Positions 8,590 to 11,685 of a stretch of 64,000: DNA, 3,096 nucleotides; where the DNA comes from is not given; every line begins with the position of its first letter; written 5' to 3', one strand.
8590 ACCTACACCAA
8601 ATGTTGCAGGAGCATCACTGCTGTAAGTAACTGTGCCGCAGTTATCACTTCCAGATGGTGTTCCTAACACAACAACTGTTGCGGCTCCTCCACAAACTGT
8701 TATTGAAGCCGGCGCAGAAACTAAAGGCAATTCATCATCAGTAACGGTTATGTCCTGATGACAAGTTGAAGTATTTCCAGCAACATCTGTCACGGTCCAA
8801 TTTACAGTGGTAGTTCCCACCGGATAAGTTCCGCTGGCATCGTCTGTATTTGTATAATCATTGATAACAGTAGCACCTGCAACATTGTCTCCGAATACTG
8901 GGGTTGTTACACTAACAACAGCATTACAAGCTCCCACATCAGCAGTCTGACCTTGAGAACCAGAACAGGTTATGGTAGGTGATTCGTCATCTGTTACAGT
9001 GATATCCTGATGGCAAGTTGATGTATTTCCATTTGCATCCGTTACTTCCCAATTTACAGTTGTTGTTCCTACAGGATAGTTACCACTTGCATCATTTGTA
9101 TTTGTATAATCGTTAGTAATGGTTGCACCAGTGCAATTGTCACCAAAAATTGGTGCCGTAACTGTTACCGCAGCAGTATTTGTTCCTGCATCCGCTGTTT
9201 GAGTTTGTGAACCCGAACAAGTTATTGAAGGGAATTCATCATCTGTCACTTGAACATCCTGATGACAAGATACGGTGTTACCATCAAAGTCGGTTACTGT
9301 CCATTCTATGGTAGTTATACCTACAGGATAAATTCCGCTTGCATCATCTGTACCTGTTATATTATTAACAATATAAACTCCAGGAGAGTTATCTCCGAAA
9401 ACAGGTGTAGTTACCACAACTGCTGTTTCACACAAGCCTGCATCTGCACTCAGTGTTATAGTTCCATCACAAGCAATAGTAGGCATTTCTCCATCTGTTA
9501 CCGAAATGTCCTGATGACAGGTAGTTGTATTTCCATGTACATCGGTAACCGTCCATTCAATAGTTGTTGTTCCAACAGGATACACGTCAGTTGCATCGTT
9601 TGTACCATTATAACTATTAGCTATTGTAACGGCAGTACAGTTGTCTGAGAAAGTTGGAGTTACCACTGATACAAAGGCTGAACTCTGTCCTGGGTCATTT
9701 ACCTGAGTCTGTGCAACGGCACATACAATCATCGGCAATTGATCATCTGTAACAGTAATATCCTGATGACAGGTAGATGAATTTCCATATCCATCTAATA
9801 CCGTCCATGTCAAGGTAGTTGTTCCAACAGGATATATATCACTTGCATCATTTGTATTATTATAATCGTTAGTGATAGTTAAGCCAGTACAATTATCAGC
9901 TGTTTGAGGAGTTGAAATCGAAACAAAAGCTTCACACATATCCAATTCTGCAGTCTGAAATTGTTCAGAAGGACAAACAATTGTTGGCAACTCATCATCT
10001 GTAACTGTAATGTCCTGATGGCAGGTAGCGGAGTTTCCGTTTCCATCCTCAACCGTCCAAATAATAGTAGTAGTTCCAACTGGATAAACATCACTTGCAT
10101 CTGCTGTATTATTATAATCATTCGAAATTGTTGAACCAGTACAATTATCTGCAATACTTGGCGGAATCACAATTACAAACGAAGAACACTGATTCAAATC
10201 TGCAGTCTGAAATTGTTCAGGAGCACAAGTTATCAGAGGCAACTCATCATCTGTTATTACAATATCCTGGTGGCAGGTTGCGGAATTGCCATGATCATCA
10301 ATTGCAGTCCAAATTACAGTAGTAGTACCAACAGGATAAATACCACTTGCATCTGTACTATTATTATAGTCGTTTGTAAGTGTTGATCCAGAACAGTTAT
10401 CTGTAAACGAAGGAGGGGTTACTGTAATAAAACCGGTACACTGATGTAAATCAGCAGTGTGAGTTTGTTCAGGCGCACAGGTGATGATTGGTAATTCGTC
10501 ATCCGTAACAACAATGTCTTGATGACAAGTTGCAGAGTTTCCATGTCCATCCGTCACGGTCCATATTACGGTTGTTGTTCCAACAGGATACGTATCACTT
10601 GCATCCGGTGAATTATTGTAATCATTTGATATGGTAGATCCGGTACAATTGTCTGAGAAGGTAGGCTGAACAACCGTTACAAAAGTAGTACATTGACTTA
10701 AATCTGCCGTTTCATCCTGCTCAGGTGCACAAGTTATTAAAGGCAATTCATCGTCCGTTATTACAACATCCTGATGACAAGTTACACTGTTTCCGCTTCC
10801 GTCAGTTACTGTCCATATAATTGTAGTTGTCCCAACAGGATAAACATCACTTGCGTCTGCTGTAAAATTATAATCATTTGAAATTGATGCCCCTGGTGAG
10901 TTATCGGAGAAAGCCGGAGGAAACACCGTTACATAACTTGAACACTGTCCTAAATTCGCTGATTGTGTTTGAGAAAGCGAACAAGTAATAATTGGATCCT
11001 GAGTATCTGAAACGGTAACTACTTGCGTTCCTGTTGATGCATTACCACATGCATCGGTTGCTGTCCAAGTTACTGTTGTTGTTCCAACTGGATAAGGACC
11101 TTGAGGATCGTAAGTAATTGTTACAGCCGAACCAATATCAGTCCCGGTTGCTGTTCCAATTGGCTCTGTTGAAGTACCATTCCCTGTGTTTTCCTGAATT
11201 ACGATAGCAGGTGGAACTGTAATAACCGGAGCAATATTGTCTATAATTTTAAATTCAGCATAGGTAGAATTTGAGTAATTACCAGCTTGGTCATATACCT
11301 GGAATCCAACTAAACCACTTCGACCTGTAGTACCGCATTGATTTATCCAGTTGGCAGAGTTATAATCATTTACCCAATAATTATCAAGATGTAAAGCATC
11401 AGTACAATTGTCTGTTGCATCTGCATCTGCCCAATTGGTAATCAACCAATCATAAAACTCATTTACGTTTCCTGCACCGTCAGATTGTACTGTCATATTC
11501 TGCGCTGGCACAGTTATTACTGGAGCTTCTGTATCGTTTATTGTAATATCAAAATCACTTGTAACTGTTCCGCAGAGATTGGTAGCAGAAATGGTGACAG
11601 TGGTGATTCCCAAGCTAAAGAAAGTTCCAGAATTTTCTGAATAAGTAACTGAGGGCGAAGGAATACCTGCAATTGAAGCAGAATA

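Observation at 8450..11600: About 13 tandem HYR domains encoded by ~249-bp near-identical DNA repeats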

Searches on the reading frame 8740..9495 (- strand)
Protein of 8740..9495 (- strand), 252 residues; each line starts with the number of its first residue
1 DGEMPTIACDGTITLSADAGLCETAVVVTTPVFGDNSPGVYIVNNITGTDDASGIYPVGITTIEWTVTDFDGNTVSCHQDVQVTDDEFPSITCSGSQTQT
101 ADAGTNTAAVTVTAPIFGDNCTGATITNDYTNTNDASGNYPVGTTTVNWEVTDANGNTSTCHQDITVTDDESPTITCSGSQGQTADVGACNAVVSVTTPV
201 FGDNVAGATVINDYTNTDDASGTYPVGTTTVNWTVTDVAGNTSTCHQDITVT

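Call 31: search_protein_families(library=ncbifam, proteins=[window:8740-9495:-], max_evalue=0.001)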
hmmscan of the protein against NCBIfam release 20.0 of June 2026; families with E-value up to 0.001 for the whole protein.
window:8740-9495:- (252 aa): 1 family
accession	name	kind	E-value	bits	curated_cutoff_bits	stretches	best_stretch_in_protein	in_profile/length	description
NF005081.0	PRK06518.1-1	equivalog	0.00029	20.3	424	0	56-82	143-169/247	hypothetical protein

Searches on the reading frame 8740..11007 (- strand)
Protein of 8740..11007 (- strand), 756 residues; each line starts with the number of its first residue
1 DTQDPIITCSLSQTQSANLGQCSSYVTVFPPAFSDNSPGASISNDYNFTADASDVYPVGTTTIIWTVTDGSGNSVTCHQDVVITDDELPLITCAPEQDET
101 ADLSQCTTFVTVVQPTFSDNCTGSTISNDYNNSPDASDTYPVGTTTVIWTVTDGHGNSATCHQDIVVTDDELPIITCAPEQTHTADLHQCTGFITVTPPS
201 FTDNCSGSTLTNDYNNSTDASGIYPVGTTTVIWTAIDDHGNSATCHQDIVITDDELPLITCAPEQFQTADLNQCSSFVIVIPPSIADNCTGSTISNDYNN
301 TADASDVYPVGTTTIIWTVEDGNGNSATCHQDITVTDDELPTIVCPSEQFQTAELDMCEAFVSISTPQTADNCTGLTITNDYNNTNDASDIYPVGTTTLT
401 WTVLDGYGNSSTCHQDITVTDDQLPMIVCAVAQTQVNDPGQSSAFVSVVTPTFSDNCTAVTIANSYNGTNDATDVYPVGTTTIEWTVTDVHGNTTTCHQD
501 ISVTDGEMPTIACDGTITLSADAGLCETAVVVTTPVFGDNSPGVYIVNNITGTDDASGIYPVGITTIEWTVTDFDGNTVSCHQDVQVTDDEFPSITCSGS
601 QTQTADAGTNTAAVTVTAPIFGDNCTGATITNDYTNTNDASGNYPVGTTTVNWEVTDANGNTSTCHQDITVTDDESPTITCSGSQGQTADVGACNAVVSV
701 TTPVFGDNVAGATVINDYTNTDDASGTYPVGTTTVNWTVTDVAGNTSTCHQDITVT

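Call 16: find_homologous_proteins(query=window:8740-11007:-, max_evalue=1e-10)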
Query window:8740-11007:- (756 aa): 2098 proteins with E <= 1e-10 among 8000 candidates; the best 120 are listed.
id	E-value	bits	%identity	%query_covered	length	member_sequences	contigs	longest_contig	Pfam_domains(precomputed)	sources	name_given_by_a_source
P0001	0.0e+0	1531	51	100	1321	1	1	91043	PF13585.13,PF17963.8,PF17892.8,PF02494.23,PF27319.1,PF18653.7,PF17803.8,PF02221.21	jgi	jgi:gliding motility-associated-like protein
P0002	0.0e+0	1048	43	100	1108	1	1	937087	PF02494.23,PF24650.2,PF02221.21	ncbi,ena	-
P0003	1.2e-292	991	44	100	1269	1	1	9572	PF02494.23,PF18962.8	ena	-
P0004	1.9e-280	951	44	98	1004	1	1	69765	PF27332.1,PF23237.2,PF13585.13,PF17963.8,PF17892.8,PF02494.23,PF27319.1,PF17803.8,PF16403.12,PF02221.21,PF18540.7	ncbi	ncbi:MAG: HYR domain-containing protein, partial [Flavobacteriales bacterium]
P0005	2.7e-276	937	45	100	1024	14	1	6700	PF27332.1,PF23237.2,PF13585.13,PF17963.8,PF02494.23,PF17803.8,PF02221.21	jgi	jgi:gliding motility-associated-like protein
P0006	2.5e-266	904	45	98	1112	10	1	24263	PF23237.2,PF13585.13,PF17963.8,PF17892.8,PF02494.23,PF17803.8,PF02221.21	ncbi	ncbi:MAG: HYR domain-containing protein, partial [Bacteroidales bacterium]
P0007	2.9e-258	878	58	96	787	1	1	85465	PF23237.2,PF02494.23,PF13750.13,PF09144.16,PF16403.12,PF02221.21,PF09134.17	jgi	jgi:hypothetical protein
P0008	9.1e-256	869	49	100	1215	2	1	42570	PF23237.2,PF13585.13,PF17963.8,PF02494.23,PF02221.21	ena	-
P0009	3.7e-246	837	49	100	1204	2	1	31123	PF27332.1,PF23237.2,PF13585.13,PF17963.8,PF17892.8,PF02494.23,PF27319.1,PF17803.8,PF02221.21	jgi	jgi:gliding motility-associated-like protein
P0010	3.0e-238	811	48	100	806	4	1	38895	PF27332.1,PF23237.2,PF02494.23,PF02221.21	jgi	jgi:predicted nucleic acid-binding Zn ribbon protein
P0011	1.3e-231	789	43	100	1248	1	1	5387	PF23237.2,PF13585.13,PF17963.8,PF17892.8,PF02494.23,PF17803.8,PF02221.21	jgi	-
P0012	7.2e-230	784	44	100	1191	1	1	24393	PF09187.16,PF02494.23,PF13779.12,PF20247.4,PF02221.21,PF05401.17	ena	-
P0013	1.2e-223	763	49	93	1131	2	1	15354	PF13585.13,PF17963.8,PF17892.8,PF02494.23,PF17803.8,PF02221.21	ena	-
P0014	5.5e-214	731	47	100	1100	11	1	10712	PF27332.1,PF23237.2,PF13585.13,PF17963.8,PF17892.8,PF02494.23,PF02221.21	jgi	jgi:gliding motility-associated-like protein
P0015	7.8e-210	717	47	94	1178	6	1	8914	PF23237.2,PF13585.13,PF17963.8,PF17892.8,PF02494.23,PF02221.21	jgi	jgi:gliding motility-associated-like protein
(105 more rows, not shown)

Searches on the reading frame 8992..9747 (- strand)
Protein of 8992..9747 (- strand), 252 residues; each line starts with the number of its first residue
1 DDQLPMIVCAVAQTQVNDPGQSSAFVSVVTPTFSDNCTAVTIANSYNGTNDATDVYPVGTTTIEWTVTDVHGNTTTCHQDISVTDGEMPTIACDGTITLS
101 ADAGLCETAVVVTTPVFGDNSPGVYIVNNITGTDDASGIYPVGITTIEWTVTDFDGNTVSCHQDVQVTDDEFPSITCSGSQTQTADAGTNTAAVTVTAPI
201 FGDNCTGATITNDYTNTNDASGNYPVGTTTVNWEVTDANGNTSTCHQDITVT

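Call 26: search_solved_structures(query=window:8992-9747:-, max_evalue=0.01, show_alignments=1)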
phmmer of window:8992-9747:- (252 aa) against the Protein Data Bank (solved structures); distinct sequences matched with E-value up to 0.01: 0.
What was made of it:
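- Tried and rejected: Solved HYR structures by sequence: none with a single sequence (call 26).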

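Call 37: predict_structure(alignment_id=A1)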
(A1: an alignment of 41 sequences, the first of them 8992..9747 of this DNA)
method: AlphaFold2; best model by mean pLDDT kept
length: 252 residues; sequences in the alignment: 41
mean_pLDDT: 95.1   pTM: 0.73
mean pLDDT of the five models: 95.1, 95.0, 94.2, 94.2, 94.0
residues with pLDDT >= 90: 236; 70-90: 16; 50-70: 0; < 50: 0
segments of 3 or more residues with pLDDT < 50: none
pLDDT, mean of each block of 10 residues (from residue 1): 91 94 96 89 96 96 96 96 94 97 95 96 94 98 98 94 97 94 94 95 91 97 97 95 97 96
secondary structure, 60 per line:
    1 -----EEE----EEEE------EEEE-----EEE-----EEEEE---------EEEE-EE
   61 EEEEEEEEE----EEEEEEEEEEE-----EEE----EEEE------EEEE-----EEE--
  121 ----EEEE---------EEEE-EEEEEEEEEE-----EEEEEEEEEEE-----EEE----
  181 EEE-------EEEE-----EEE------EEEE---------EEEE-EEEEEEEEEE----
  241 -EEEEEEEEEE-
elements in order: E6-8 E13-16 E23-26 E32-34 E40-44 E54-57 E59-69 E74-84 E90-92 E97-100 E107-110 E116-118 E125-128 E138-141 E143-152 E158-168 E174-176 E181-183 E191-194 E200-202 E209-212 E222-225 E227-236 E242-251
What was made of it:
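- On HYR domain (Pfam PF02494): AlphaFold2 model of three units: pLDDT 95.1, eight strands per 84-aa unit (call 37).
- Fold: the AlphaFold2 model of U8-U10 has pLDDT 95.1 and pTM 0.73, with eight strands per unit and short linkers (call 37).
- Tried and rejected: This is inferred from the strand order in call 37.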

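Call 41: fold_search(model_id=the predicted structure, library=pdb)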
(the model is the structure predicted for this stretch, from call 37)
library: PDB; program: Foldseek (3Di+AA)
matches with E <= 10: 1472; with E <= 0.001: 360
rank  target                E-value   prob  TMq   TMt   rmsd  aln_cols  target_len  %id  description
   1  7sz8_A                5.6e-10  1.00  0.37  0.26  11.0       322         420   14  Crystal structure of human CELSR1 EC4-7 (released 2022-12-14)
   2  6xi1_AAA              1.2e-09  1.00  0.47  0.33   7.9       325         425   16  Crystal structure of tetra-tandem repeat in extending RTX adhesin from Aeromonas hydrophila (released 2020-10-14)
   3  6xi1_BBB              1.5e-09  1.00  0.46  0.32   8.1       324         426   16  Crystal structure of tetra-tandem repeat in extending RTX adhesin from Aeromonas hydrophila (released 2020-10-14)
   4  5i8d                  2.2e-09  1.00  0.35  0.29  11.0       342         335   14  Crystal Structure of Mouse Cadherin-23 EC19-21 S2064P (released 2017-08-23)
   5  7sz8_B                3.4e-09  1.00  0.39  0.27  10.3       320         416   14  Crystal structure of human CELSR1 EC4-7 (released 2022-12-14)
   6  3q2w_A                5.7e-09  1.00  0.33  0.21  10.8       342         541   12  Crystal structure of mouse N-cadherin ectodomain (released 2011-02-23)
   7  5v5x_D                7.7e-09  1.00  0.37  0.26   9.9       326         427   12  Protocadherin gammaB7 EC3-6 cis-dimer structure (released 2017-11-01)
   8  5tfk                  1.0e-08  1.00  0.33  0.28  10.9       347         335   14  Crystal Structure of Mouse Cadherin-23 EC19-21 WT (released 2017-12-27)
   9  5t9t_B                1.1e-08  1.00  0.37  0.22  10.4       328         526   12  Protocadherin Gamma B2 extracellular cadherin domains 1-5 (released 2016-10-19)
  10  5szo_B                1.1e-08  1.00  0.36  0.25  11.9       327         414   14  Protocadherin Gamma B7 extracellular cadherin domains 1-4 P41212 crystal form (released 2016-10-19)
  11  7a7d_a                1.1e-08  1.00  0.33  0.20  11.0       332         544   14  Cadherin fit into cryo-ET map (released 2020-12-23)
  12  5un2                  1.1e-08  1.00  0.32  0.26  11.1       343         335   13  Crystal Structure of Mouse Cadherin-23 EC19-21 with non-syndromic deafness (DFNB12) associated mutation R2029W (released 2018-02-07)
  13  6vg1_B                1.3e-08  1.00  0.36  0.18  11.4       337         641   16  xenopus protocadherin 8.1 EC1-6 (released 2020-03-11)
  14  8d40_B                1.3e-08  1.00  0.36  0.24  11.2       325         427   11  Crystal structure of human CELSR1 EC1-4 (released 2023-08-30)
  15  6vg4_A                1.3e-08  1.00  0.33  0.17  11.8       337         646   13  Human protocadherin 10 ectodomain (released 2020-03-11)
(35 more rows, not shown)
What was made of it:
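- On HYR domain (Pfam PF02494): Foldseek matches Ig-like / cadherin-like tandem domains (call 41).
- On RTX-adhesin-type Ca2+-stiffened extender: Foldseek 6xi1: E=1.2e-9 and TMq 0.47 over three domains (call 41).
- Closest known: Extender regions of giant RTX adhesins. Same: This is the best structural superposition of the three-unit model (TMq 0.47, E=1.2e-9; call 41).
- The best Foldseek PDB matches are elongated tandem arrays: cadherin ectodomains (7sz8, E=5.6e-10) and the extender of an Aeromonas RTX adhesin (6xi1, E=1.2e-9, best TMq 0.47) (call 41). The closest structural analogues include cadherins, which bind through their domains (call 41).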

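Call 44: search_solved_structures(query=A1, max_evalue=1)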
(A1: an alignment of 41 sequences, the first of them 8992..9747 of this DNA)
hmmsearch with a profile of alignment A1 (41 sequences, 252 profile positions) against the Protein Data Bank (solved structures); distinct sequences matched with E-value up to 1: 10.
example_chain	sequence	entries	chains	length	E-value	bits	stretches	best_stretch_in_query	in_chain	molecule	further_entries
9lqj_A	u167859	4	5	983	0.00062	22.3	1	129-174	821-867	Collagenase ColH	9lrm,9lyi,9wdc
9lrk_A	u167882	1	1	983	0.00062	22.3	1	129-174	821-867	Collagenase ColH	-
7js4_A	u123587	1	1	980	0.0029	20.1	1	58-87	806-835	F5/8 type C domain protein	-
7jrm_A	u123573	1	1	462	0.0035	19.8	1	58-87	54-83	F5/8 type C domain protein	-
7jrl_A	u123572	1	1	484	0.0039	19.6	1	58-87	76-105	F5/8 type C domain protein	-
5dzy_A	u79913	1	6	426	0.012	18.1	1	62-184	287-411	Pcdhb8 protein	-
2kpn_A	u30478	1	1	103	0.018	17.5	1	54-85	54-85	Bacillolysin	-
4m03_A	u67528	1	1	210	0.045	16.2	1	58-168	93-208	Serine-rich adhesin for platelets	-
4jgu_A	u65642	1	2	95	0.062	15.7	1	129-169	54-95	ColH protein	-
5dzx_A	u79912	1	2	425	0.064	15.7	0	147-211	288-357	Protocadherin beta 6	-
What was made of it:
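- Closest known: Extender regions of giant RTX adhesins. Different: No detectable sequence relationship (calls 26, 44).
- Tried and rejected: The profile search gave only weak PKD, cadherin or adhesin matches, best E=6e-4 (call 44).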

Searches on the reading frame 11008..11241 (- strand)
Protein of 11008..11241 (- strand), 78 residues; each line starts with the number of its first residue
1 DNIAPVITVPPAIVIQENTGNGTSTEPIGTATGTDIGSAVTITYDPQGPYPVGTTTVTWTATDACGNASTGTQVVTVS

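Call 15: search_protein_families(library=pfam, proteins=[window:11008-11241:-], max_evalue=1)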
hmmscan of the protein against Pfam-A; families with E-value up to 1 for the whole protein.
window:11008-11241:- (78 aa): 3 families
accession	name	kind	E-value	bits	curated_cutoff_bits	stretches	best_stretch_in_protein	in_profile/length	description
PF02494.22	HYR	-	2.3e-06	28.3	21.7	1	1-77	2-81/81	HYR domain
PF23237.1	HYR_4C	-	0.006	17.2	27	1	37-77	34-73/73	HYR-like domain with 4 cysteines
PF17963.7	Big_9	-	0.99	10.8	23.6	0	26-76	43-89/89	Bacterial Ig domain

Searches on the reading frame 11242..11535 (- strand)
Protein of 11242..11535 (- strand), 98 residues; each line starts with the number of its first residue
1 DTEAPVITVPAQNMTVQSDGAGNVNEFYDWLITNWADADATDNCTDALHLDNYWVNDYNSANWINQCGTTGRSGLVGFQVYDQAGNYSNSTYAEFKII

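Call 15: search_protein_families(library=pfam, proteins=[window:11242-11535:-], max_evalue=1)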
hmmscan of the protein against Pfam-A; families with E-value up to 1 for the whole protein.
window:11242-11535:- (98 aa): 1 family
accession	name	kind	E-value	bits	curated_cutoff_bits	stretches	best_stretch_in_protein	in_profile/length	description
PF12245.14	Big_3_2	-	0.087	13.4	23.3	1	76-92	99-115/122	Bacterial Ig-like domain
